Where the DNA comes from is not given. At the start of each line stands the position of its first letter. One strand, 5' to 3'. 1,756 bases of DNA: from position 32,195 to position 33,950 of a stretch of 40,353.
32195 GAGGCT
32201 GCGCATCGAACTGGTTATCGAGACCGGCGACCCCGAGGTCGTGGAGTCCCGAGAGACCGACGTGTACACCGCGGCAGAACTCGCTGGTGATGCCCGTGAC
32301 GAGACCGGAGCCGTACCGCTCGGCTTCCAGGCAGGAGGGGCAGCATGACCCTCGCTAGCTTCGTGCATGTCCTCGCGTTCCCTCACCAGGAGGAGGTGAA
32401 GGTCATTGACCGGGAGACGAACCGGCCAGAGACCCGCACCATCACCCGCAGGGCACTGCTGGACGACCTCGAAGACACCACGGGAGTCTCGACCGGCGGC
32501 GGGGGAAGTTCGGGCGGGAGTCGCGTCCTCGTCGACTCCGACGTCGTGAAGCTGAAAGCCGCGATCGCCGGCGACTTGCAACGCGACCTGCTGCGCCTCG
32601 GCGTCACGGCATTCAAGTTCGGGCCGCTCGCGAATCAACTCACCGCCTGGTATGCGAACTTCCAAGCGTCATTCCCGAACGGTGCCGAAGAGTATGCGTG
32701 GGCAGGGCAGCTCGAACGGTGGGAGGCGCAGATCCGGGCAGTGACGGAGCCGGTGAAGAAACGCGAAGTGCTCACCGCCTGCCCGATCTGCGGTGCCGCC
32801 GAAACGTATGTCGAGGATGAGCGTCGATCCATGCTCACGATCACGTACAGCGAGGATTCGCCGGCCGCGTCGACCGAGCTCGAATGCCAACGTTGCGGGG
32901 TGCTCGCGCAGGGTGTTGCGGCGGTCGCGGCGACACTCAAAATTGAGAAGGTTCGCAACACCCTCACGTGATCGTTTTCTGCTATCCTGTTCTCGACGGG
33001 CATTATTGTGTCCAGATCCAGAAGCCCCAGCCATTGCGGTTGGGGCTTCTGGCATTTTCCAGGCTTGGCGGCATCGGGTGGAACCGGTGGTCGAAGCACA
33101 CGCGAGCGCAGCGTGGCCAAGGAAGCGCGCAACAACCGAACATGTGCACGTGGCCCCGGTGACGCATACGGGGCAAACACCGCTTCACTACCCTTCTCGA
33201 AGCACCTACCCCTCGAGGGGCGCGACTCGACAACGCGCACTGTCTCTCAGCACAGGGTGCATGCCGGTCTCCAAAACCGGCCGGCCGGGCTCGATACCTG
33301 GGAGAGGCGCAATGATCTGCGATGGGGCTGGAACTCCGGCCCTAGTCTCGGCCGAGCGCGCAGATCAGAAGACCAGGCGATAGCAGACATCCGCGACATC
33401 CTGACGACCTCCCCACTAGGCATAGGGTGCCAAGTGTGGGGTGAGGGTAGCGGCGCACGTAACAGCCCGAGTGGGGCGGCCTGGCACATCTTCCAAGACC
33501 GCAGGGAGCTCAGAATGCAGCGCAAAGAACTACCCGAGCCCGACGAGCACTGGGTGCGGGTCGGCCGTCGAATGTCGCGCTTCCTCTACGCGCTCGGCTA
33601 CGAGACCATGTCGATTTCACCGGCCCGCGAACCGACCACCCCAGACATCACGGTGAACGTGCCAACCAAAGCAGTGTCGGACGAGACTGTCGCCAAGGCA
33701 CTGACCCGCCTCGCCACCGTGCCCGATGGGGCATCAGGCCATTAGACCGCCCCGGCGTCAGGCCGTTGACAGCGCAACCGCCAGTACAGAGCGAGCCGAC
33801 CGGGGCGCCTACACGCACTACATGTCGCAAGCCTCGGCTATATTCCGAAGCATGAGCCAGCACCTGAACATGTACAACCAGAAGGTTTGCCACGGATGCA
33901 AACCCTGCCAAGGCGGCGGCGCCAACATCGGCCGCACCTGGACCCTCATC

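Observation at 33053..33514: About 460-nt ORF-free, hairpin-dense region between the early-operon terminator and the first late gene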

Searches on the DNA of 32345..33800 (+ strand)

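Call 5: search_rna_families(source=window, start=32900, end=33800, threshold=evalue, max_evalue=10, show_alignments=3)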
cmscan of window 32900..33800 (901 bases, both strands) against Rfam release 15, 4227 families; matches with E-value up to 10: 3.
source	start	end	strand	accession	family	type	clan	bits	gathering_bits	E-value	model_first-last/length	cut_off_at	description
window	33021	33049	+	RF00262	sar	Gene; antisense;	-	16.7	43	2.6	33-64/68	no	sar RNA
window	32941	33052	+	RF01474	rli42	Gene; sRNA;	-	14.7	80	1.6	1-171/171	no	Listeia sRNA rli42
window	33018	33052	+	RF00110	RybB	Gene; sRNA;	-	13.4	40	8.9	34-70/79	no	RybB RNA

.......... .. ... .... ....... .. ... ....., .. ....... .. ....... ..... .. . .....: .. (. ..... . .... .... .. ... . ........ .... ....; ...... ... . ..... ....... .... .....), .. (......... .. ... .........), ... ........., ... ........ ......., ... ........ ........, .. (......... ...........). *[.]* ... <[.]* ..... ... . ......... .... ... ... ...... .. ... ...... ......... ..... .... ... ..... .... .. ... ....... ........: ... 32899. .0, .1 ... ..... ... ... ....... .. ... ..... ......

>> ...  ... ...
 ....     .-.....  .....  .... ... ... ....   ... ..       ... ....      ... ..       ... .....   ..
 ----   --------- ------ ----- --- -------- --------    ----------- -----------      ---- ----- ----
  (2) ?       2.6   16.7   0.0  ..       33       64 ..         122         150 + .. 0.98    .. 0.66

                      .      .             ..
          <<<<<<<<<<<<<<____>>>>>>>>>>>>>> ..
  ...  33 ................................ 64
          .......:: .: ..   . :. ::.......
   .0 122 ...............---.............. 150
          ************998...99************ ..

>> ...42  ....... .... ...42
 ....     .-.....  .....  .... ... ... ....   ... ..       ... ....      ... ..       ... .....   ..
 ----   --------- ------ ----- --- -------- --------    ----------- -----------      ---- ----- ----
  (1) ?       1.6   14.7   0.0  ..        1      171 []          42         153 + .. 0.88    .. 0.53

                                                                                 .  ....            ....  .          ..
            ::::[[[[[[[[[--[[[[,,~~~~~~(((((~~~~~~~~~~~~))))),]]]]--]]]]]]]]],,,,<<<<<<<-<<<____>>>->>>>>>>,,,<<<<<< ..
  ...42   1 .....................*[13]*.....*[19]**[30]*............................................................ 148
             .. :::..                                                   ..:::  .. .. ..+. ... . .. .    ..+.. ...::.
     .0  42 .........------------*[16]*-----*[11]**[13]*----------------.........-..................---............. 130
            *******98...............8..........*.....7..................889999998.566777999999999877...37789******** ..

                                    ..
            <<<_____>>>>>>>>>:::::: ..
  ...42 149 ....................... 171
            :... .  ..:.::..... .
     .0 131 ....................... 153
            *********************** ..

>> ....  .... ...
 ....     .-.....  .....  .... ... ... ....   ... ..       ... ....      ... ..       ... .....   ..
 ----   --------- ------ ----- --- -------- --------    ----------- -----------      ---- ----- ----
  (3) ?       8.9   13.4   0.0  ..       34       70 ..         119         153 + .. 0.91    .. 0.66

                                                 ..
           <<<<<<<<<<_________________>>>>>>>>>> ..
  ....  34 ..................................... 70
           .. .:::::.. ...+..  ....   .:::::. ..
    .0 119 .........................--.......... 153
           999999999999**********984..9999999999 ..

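Call 14: search_dna_similar(query=window:32900-33800:+, collection=phages, mode=distant, max_evalue=0.01)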
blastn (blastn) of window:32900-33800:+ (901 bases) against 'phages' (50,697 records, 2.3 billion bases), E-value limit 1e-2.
No match.

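Call 46: search_dna_similar(query=L008:5900-6260:+, collection=phages, mode=distant, max_evalue=0.1)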
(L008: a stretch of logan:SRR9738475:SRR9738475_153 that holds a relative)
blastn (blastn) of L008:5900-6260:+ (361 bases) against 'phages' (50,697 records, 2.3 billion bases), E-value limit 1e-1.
Records with a match: 2; places in all: 2; records where one place covers at least 80% of the query: 0.
Best place of each record, by identity: 80-90% 2.
By first word of the organism name: Microbacterium 2.
By host as written in the record: Microbacterium foliorum NRRL B-24224 SEA 2.
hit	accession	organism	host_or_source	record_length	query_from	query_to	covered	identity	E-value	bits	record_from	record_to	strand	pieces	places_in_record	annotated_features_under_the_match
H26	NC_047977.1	Microbacterium phage Hendrix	Microbacterium foliorum NRRL B-24224 SEA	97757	207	245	11%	87.5%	8e-3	47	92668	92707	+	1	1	151: tRNA-Trp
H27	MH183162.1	Microbacterium phage Hendrix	Microbacterium foliorum NRRL B-24224 SEA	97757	207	245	11%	87.5%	8e-3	47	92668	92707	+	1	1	151: tRNA-Trp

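Call 48: get_annotated_region(hit=H26, flank=300)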
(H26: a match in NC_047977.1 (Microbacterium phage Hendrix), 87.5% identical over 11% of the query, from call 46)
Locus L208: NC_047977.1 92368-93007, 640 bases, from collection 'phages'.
description: Microbacterium phage Hendrix, complete genome.
organism: Microbacterium phage Hendrix (NCBI taxid 2182341)
taxonomy: Viruses; Duplodnaviria; Heunggongvirae; Uroviricota; Caudoviricetes; Rogerhendrixvirus; Rogerhendrixvirus hendrix
host: Microbacterium foliorum NRRL B-24224 SEA; source: soil; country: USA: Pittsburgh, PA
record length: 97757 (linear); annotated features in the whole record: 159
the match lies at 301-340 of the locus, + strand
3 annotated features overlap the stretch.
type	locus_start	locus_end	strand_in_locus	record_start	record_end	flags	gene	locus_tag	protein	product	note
tRNA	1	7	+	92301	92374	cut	149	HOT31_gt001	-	tRNA-Asn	tRNA-Asn(gtt)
tRNA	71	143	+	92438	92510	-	150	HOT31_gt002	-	tRNA-Gln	tRNA-Gln(ctg)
tRNA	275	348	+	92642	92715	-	151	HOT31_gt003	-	tRNA-Trp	tRNA-Trp(cca)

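Call 49: search_rna_families(sources=[L008, L010, L004, L005], threshold=evalue, max_evalue=10, show_alignments=2)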
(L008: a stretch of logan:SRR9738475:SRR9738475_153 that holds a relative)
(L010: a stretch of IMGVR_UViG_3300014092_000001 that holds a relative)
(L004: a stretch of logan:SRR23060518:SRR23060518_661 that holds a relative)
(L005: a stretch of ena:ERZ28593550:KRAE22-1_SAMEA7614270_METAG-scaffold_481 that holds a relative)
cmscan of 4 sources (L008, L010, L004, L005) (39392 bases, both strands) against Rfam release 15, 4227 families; matches with E-value up to 10: 3.
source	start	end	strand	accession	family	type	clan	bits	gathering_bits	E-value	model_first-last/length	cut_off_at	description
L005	9289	9332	+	RF01843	neisseria_FSE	Cis-reg; frameshift_element;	-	20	50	5.8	1-40/40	no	neiserria ribosomal frameshift element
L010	4178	4215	+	RF03970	mir-2766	Gene; miRNA;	-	19.7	60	9.3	16-53/68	no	mir-2766 microRNA precursor family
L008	9334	9399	+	RF00289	SNORND104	Gene; snRNA; snoRNA; CD-box;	CL00077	18.3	40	6.1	1-70/70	no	Small nucleolar RNA SNORD104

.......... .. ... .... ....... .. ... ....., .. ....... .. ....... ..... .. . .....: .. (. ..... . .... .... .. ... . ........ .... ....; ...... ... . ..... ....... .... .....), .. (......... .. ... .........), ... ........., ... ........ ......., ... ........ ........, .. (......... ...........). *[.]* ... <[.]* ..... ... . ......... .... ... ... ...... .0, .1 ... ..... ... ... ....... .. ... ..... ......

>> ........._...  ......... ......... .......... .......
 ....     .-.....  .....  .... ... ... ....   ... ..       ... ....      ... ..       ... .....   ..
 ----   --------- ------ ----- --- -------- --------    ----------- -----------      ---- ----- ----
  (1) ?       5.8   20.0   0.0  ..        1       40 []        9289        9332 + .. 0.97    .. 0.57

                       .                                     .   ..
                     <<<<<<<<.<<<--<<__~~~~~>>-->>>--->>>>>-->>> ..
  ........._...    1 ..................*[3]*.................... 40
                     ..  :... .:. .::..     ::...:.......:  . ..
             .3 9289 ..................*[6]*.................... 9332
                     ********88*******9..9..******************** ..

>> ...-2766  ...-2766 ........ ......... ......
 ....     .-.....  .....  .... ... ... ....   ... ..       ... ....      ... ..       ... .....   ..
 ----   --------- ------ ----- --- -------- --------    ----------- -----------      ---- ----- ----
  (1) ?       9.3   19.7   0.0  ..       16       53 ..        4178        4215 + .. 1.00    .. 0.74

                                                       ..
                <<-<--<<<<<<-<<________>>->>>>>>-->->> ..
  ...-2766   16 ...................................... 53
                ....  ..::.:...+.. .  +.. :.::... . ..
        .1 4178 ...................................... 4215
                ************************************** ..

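Call 67: build_rna_model(alignment_id=A2, structure=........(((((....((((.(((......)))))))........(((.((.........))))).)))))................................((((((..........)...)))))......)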
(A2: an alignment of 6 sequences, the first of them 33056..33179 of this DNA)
Model R1 built from alignment A2 (6 sequences, 135 columns); structure: as given.
model positions 129; base pairs 22; branch points 2; effective number of sequences 2.06; information 0.59 bits per position. Calibrated on 0.2 Mb of random sequence (short: E-values are rough).
structure used (alignment columns):
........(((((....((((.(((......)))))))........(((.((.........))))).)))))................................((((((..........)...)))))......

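Call 68: search_with_rna_model(model_id=R1, sources=[window, L001, L004, L005, L006, L007, L008, L010, L022, L037, L059, L075, L207, L211, L212, L213, L214, L215, L216, L217, L218, L219, L220, L221, L222, L223, L224, L225], max_evalue=10)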
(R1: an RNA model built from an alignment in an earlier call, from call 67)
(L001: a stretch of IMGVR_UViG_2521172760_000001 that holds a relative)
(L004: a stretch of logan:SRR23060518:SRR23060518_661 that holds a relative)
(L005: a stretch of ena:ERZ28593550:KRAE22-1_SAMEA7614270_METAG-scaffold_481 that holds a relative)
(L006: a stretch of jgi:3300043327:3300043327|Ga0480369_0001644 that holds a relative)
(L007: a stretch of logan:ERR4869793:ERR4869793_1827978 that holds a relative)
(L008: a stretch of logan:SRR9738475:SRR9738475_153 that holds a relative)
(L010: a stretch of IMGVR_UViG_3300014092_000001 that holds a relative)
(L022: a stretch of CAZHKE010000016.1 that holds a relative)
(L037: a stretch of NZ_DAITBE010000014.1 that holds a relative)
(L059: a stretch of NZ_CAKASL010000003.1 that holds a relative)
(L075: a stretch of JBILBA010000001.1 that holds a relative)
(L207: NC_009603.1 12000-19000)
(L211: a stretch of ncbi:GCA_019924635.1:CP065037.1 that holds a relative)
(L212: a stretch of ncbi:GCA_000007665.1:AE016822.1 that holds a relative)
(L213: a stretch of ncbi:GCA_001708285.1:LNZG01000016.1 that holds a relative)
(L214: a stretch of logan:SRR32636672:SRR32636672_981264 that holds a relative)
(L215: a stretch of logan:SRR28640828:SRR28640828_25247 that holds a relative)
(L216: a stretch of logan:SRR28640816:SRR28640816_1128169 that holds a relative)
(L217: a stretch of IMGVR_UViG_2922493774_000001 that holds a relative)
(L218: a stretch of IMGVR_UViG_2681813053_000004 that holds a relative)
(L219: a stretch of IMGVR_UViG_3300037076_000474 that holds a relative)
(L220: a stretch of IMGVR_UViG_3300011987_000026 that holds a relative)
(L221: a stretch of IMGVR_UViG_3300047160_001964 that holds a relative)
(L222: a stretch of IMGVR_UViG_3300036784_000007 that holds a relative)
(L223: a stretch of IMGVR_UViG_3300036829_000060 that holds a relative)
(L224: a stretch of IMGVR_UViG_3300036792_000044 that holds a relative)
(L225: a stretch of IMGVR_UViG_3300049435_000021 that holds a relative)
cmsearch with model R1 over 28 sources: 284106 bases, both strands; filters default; matches with E-value up to 10: 17.
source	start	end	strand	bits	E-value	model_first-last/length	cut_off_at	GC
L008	5957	6084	+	134.7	2.2e-28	1-129/129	no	0.62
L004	6504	6630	+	134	3.3e-28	1-129/129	no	0.66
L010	8056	8186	-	122.3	1.5e-25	1-129/129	no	0.63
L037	4226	4356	-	122.3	1.5e-25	1-129/129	no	0.63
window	33056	33179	+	114.7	7.5e-24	1-129/129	no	0.65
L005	6500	6622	+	99.7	1.8e-20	1-129/129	no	0.64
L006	6500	6622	+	99.7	1.8e-20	1-129/129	no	0.64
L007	3114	3236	+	99.7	1.8e-20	1-129/129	no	0.64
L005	7286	7407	+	73.6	1.4e-14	1-129/129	no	0.65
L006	7286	7407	+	73.6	1.4e-14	1-129/129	no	0.65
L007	3900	4021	+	73.6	1.4e-14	1-129/129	no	0.65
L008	6051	6117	-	11.7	1.2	1-129/129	no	0.73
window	15587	15699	-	11.6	1.3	1-129/129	no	0.69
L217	776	870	+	10.6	2.2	1-129/129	no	0.74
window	36245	36345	-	9.1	4.8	1-129/129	no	0.65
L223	7619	7727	-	8.2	7.8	1-129/129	no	0.63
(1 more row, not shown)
